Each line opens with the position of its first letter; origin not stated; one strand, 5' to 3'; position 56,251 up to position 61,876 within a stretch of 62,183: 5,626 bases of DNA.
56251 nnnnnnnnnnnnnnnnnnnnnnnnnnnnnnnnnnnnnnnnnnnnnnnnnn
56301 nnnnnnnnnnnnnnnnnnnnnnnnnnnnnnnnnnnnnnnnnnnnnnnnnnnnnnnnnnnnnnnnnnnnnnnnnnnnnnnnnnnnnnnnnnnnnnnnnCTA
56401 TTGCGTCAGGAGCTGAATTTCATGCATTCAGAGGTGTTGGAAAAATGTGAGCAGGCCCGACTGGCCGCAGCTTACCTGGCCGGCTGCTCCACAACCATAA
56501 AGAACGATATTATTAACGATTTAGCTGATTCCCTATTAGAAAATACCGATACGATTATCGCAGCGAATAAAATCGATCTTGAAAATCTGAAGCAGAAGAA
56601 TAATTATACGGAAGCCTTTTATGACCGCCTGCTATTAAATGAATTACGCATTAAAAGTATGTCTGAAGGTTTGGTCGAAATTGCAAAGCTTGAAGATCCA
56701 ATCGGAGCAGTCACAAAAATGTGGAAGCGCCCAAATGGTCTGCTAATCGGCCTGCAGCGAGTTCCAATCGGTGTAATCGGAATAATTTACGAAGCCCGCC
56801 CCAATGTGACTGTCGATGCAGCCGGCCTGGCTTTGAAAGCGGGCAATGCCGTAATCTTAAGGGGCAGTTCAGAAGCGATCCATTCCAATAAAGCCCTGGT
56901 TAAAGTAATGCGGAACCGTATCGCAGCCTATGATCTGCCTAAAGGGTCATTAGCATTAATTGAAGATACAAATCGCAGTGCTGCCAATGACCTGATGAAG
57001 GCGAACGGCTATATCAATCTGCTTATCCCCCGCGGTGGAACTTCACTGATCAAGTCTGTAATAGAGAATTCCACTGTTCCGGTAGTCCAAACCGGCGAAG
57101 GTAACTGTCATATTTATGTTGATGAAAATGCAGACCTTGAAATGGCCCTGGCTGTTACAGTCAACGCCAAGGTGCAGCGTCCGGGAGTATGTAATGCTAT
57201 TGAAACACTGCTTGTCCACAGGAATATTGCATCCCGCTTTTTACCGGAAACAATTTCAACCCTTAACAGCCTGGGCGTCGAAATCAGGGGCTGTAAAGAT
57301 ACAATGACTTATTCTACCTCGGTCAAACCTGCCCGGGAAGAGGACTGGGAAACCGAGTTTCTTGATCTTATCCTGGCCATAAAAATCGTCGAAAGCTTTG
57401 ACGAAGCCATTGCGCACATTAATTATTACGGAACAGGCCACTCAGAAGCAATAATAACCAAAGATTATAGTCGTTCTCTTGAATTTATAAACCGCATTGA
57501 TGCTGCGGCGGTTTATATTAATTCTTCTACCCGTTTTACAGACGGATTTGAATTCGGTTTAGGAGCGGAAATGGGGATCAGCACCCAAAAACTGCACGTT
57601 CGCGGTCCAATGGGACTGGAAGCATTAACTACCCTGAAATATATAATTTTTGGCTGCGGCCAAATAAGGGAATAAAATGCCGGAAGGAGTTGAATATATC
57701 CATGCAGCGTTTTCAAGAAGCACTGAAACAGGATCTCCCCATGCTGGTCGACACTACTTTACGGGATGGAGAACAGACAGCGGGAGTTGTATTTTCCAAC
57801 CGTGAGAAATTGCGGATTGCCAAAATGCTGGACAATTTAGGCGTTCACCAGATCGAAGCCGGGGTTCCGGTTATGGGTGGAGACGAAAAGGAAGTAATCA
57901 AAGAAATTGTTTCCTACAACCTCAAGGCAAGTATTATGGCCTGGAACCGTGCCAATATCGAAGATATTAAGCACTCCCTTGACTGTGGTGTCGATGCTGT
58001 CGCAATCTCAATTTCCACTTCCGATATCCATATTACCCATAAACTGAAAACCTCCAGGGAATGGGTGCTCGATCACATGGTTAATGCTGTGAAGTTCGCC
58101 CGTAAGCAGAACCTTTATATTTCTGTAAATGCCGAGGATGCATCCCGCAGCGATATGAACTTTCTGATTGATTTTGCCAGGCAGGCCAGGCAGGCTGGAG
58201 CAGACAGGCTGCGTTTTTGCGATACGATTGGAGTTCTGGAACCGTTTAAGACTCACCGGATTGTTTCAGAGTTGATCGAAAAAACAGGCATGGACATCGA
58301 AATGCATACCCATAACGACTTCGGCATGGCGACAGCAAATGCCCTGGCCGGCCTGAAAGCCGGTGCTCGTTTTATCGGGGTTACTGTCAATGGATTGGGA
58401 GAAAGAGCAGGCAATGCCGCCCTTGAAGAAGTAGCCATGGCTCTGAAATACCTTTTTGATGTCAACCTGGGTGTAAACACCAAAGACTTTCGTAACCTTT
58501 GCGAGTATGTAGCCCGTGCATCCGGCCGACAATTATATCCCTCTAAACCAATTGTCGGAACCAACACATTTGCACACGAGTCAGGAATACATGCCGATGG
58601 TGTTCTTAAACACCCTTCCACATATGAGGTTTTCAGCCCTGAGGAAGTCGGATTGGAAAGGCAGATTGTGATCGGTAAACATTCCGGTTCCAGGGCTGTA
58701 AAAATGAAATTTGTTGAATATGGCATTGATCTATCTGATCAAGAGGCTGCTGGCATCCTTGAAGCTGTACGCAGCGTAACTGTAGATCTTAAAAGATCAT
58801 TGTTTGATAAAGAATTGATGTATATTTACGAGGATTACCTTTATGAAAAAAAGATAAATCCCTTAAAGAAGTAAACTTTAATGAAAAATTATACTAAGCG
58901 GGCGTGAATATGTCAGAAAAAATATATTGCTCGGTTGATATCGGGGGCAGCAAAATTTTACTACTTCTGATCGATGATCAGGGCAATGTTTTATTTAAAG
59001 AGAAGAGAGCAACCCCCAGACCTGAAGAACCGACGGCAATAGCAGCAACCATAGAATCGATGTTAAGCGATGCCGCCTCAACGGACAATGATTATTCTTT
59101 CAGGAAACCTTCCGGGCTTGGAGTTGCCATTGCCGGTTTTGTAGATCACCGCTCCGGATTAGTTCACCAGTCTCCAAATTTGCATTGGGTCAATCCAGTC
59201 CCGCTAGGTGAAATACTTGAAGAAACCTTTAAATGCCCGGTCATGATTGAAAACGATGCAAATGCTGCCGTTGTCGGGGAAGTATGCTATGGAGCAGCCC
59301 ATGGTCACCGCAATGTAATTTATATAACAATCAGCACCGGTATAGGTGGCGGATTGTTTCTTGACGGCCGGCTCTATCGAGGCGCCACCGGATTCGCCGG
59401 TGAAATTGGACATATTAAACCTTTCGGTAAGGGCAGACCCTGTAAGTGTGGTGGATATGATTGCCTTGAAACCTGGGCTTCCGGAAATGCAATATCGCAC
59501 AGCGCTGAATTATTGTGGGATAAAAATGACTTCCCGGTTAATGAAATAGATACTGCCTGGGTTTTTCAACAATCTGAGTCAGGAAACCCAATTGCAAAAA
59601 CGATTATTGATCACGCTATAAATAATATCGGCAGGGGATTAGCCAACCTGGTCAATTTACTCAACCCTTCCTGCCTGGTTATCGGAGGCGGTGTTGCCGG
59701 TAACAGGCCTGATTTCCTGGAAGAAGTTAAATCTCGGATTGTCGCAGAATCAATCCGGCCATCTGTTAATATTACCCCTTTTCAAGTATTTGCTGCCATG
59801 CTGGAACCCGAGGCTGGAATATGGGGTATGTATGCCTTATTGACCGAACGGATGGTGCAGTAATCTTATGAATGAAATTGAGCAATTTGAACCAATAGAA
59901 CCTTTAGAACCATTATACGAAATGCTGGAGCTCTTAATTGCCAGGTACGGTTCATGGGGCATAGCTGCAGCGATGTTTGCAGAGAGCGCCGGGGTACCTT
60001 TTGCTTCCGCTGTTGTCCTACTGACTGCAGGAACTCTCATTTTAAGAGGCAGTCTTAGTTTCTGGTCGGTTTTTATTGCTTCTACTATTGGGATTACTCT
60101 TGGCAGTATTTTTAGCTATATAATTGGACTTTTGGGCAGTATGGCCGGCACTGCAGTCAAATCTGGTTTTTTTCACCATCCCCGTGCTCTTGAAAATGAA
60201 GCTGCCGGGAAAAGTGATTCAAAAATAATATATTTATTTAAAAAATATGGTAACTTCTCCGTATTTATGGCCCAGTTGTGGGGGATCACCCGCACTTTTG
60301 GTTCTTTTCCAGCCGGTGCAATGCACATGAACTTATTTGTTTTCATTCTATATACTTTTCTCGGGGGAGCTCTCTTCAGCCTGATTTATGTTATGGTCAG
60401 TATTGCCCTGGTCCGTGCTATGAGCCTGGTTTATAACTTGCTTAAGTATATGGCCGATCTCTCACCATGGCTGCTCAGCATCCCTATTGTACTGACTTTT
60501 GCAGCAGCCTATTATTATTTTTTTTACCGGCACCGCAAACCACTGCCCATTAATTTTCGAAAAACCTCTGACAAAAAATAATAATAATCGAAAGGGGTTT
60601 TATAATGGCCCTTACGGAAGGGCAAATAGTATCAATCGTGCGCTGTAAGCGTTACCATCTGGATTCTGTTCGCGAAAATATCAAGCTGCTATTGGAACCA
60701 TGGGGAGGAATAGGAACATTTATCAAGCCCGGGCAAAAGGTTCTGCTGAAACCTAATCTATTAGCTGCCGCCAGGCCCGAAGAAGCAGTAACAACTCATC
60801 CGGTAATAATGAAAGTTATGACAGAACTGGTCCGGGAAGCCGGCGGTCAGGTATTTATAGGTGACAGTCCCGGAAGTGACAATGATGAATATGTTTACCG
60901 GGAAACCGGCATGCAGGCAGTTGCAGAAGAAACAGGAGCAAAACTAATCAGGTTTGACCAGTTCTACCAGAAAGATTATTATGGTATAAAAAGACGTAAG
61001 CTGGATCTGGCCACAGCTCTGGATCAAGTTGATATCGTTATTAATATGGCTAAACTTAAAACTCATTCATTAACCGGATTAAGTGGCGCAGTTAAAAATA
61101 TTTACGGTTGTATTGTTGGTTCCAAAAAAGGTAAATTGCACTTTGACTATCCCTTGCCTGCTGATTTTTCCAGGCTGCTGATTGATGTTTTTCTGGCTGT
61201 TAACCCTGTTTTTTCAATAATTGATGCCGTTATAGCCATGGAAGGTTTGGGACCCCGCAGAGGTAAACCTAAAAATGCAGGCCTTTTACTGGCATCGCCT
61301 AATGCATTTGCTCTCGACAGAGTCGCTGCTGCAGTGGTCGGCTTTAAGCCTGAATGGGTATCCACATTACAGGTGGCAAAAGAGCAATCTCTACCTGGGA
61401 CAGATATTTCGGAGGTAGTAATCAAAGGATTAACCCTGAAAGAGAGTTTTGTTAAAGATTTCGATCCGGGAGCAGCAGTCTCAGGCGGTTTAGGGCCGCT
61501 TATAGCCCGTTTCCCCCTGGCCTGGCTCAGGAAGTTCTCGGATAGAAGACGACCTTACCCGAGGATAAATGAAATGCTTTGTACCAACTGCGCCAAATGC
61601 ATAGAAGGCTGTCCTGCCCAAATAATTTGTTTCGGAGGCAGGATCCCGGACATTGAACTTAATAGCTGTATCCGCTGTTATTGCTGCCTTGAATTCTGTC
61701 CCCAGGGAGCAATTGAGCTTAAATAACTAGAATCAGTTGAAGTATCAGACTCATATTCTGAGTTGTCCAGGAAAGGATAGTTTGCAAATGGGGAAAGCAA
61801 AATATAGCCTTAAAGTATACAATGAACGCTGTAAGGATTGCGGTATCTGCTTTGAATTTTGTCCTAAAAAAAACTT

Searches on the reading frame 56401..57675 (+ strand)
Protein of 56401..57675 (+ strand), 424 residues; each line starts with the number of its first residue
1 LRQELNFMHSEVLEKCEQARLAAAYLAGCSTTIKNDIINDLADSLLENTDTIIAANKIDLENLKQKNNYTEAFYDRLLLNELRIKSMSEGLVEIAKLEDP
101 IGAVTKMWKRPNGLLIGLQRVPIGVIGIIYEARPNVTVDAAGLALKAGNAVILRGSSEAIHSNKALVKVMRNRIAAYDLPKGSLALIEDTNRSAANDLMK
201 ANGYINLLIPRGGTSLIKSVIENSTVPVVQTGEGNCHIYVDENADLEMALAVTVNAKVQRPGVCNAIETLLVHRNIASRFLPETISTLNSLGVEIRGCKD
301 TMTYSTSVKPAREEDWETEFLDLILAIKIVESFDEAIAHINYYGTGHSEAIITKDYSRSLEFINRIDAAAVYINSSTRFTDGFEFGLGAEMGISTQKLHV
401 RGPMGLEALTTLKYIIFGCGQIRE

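Call 29: search_protein_families(library=ncbifam, proteins=[window:56401-57675:+], max_evalue=0.00001)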
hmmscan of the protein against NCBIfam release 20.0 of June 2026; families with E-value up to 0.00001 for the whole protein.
window:56401-57675:+ (424 aa): 26 families (the best 25 are shown)
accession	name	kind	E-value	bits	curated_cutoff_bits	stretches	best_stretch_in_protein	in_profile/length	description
NF001221.0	PRK00197.1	equivalog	5.8e-177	588.6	289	1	9-424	4-418/418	glutamate-5-semialdehyde dehydrogenase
TIGR00407.1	proA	equivalog_domain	2.9e-147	490.7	317.45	1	19-413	1-398/398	glutamate-5-semialdehyde dehydrogenase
TIGR01092.1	P5CS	equivalog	2.7e-96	323.4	796.75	1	18-422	294-694/715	delta l-pyrroline-5-carboxylate synthetase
NF010378.0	PRK13805.1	equivalog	1.1e-19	69.8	951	1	122-281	110-270/872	bifunctional acetaldehyde-CoA/alcohol dehydrogenase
NF040648.1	lactal_redase_Meth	equivalog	2.6e-18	66.3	650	1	100-293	121-303/463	lactaldehyde dehydrogenase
NF047625.1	AcylSulfactDhSauS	equivalog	2.8e-15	56.1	600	1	122-258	102-237/464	acylating sulfoacetaldehyde dehydrogenase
NF042993.1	AlphKGSA_gudD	equivalog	2e-13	49.9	770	1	118-293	136-312/481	alpha-ketoglutaric semialdehyde dehydrogenase GucD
TIGR02518.1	EutH_ACDH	equivalog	2.6e-13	49.7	620.1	1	121-272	103-254/488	acetaldehyde dehydrogenase (acetylating)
NF052305.1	DioxValDhHalo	equivalog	4.2e-13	49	750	1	119-293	138-313/483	2,5-dioxovalerate dehydrogenase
NF011927.0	PRK15398.1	subfamily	6.2e-12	44.9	403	1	111-280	119-288/465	aldehyde dehydrogenase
NF050084.1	pip_6_carb_DH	equivalog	9e-11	41.3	730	1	120-291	115-290/475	L-piperidine-6-carboxylate dehydrogenase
NF006916.0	PRK09407.1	equivalog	1.3e-10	40.5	521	1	10-291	56-324/526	succinic semialdehyde dehydrogenase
TIGR01804.1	BADH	equivalog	1.4e-10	40.2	668.6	1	119-286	130-298/467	betaine-aldehyde dehydrogenase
NF040792.1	glyc_ald_dh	equivalog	6.9e-10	38.5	760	1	140-287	156-302/488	D-glyceraldehyde dehydrogenase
TIGR03216.1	OH_muco_semi_DH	equivalog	1.3e-09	37.2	693.25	1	119-284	136-303/481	2-hydroxymuconic semialdehyde dehydrogenase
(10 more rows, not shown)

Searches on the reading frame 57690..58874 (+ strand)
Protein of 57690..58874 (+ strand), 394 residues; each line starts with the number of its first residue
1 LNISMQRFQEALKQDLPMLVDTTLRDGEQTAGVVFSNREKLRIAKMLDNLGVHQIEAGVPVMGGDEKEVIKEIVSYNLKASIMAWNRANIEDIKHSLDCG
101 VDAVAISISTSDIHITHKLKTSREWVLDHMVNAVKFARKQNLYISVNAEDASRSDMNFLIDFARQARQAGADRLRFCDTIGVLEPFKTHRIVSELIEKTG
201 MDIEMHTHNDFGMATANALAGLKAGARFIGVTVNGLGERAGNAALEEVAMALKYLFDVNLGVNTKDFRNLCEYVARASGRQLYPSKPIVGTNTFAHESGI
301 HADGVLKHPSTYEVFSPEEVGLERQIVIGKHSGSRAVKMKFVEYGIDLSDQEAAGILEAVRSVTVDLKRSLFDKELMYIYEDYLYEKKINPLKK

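Call 29: search_protein_families(library=ncbifam, proteins=[window:57690-58874:+], max_evalue=0.00001)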
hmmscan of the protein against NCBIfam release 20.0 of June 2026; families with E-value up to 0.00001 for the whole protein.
window:57690-58874:+ (394 aa): 29 families (the best 25 are shown)
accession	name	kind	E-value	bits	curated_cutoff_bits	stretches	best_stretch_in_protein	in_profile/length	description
TIGR02660.1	nifV_homocitr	equivalog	1.9e-157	524.2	462.9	1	18-380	3-365/365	homocitrate synthase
NF002085.0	PRK00915.1-2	subfamily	2.4e-131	439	517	1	17-384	14-380/504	2-isopropylmalate synthase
TIGR02090.1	LEU1_arch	subfamily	3.1e-127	424.6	484.75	1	19-364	3-348/363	isopropylmalate/citramalate/homocitrate synthases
NF041069.1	IPMS_Sufob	equivalog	2.4e-107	359.5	600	1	20-365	4-351/371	isopropylmalate synthase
NF002086.0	PRK00915.1-3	equivalog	1.4e-102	343.9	532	1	18-385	8-386/516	2-isopropylmalate synthase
NF002088.0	PRK00915.1-5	equivalog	5.9e-97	325.3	697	1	19-382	6-380/514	2-isopropylmalate synthase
TIGR02146.1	LysS_fung_arch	equivalog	1.8e-96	323.4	413.55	1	19-361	1-343/344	homocitrate synthase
NF002087.0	PRK00915.1-4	equivalog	7.6e-96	321.7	729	1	16-383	6-385/516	2-isopropylmalate synthase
TIGR00973.1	leuA_bact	equivalog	3.6e-94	316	598.7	1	19-386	4-382/494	2-isopropylmalate synthase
NF002084.0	PRK00915.1-1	equivalog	5.7e-76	256.1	748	1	18-376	6-375/523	2-isopropylmalate synthase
TIGR00977.1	citramal_synth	equivalog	4.4e-58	196.8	450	1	19-353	4-353/526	citramalate synthase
NF042433.1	CitmalDyn_Leptosp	equivalog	5.2e-52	177.1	950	1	19-383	10-383/514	(R)-citramalate synthase CimA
NF042434.1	IPMS_Lepto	equivalog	1.6e-50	172.2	500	1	14-364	3-370/374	2-isopropylmalate synthase LeuA2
NF006049.0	PRK08195.1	subfamily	3.7e-21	75.5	229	1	17-276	8-268/344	4-hyroxy-2-oxovalerate/4-hydroxy-2-oxopentanoic acid aldolase,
NF002991.1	PRK03739.1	subfamily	3.6e-19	68.9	455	1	196-309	230-342/550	2-isopropylmalate synthase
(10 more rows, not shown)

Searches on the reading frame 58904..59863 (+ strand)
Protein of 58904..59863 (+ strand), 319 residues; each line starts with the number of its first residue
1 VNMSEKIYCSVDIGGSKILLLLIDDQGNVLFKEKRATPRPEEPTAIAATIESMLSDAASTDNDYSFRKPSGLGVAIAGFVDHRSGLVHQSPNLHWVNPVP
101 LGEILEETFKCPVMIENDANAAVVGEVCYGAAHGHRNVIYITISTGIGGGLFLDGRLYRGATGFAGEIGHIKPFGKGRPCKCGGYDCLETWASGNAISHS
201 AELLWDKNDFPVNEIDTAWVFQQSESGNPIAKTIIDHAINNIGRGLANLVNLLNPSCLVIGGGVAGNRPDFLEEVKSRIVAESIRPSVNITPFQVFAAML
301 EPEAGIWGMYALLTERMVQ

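Call 29: search_protein_families(library=ncbifam, proteins=[window:58904-59863:+], max_evalue=0.00001)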
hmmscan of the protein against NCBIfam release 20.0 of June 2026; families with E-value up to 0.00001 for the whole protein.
window:58904-59863:+ (319 aa): 13 families
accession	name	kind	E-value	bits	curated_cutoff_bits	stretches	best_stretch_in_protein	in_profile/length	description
TIGR00744.1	ROK_glcA_fam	subfamily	1.5e-57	195.3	260.35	1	10-315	2-310/318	ROK family glucokinase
NF003461.0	PRK05082.1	subfamily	1.7e-43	149.1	283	1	10-312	5-285/291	N-acetylmannosamine kinase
NF007251.0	PRK09698.1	equivalog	3.4e-41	141.5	253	1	1-316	1-299/304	allose kinase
NF047821.1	NactlManKinNanK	equivalog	3.3e-40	138.4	450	1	10-309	5-282/288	N-acetylmannosamine kinase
NF007108.0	PRK09557.1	equivalog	1.1e-37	130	443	1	10-265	5-256/303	fructokinase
NF047937.1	TransRegNagC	equivalog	2.5e-36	125.7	650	1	9-285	82-358/399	DNA-binding transcriptional regulator NagC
NF049930.1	TransRegMlc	equivalog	3.1e-36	125.6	530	1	8-265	87-344/405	sugar metabolism global transcriptional regulator Mlc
NF045551.1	GK_Pyrobac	equivalog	1.3e-34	119.9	500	1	8-281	2-253/294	ATP-dependent glucokinase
NF042998.1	bglucokin_BglK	equivalog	9.8e-32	110.3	550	1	10-281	5-260/291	beta-glucoside kinase BglK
NF009835.0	PRK13310.1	equivalog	2.6e-28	99.2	380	1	8-280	2-270/303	N-acetylglucosamine kinase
NF045942.1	PolPhglucPhase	equivalog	5.9e-18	65.5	250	1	10-171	4-154/242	polyphosphate--glucose phosphotransferase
NF009836.0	PRK13311.1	equivalog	3e-14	52.8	551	1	8-255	2-246/256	N-acetyl-D-glucosamine kinase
NF045550.1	FrctkaseScrK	equivalog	1.5e-12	47.6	400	1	6-171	3-157/293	fructokinase ScrK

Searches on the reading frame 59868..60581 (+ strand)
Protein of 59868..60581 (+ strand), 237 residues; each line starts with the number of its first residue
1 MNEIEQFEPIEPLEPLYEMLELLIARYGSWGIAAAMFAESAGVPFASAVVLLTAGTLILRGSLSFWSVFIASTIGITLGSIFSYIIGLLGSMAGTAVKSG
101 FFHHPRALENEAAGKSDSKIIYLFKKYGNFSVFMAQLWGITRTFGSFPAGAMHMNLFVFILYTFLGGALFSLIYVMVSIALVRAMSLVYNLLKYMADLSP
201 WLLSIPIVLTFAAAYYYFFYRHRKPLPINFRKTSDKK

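Call 29: search_protein_families(library=ncbifam, proteins=[window:59868-60581:+], max_evalue=0.00001)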
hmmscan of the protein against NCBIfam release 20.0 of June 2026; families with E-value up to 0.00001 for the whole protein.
window:59868-60581:+ (237 aa): 2 families
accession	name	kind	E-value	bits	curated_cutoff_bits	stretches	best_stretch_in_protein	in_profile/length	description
NF052604.1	UndecprPTUtpABac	equivalog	8.8e-12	45.5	250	1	23-216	11-186/198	undecaprenyl phosphate transporter UptA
NF052605.1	UndecprPTUptAStph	equivalog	3e-10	40.4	300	1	20-206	5-187/197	undecaprenyl phosphate transporter UptA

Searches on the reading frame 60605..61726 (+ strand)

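Call 29: search_protein_families(library=ncbifam, proteins=[window:60605-61726:+], max_evalue=0.00001)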
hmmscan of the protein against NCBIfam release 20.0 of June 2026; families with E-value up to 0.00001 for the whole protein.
window:60605-61726:+ (373 aa): 5 families
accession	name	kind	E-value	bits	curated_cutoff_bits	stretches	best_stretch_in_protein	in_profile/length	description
NF052623.1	Npun_F2552_fam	equivalog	8.7e-58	196.2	500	1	8-286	2-279/314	Npun_F2552 family protein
NF038196.1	ferrodoxin_EFR1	subfamily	2.2e-07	31.2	75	1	324-372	184-231/242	EFR1 family ferrodoxin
NF005505.0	PRK07118.1-4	equivalog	2.1e-06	27.4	378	0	318-344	165-191/265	Fe-S cluster domain-containing protein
NF041836.1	rnfB_Methano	equivalog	4.3e-06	26.3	445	0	318-344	165-191/265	Rnf electron transport complex subunit RnfB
TIGR03336.1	IOR_alpha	equivalog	7.8e-06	24.5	650.9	0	299-370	525-595/595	indolepyruvate ferredoxin oxidoreductase subunit alpha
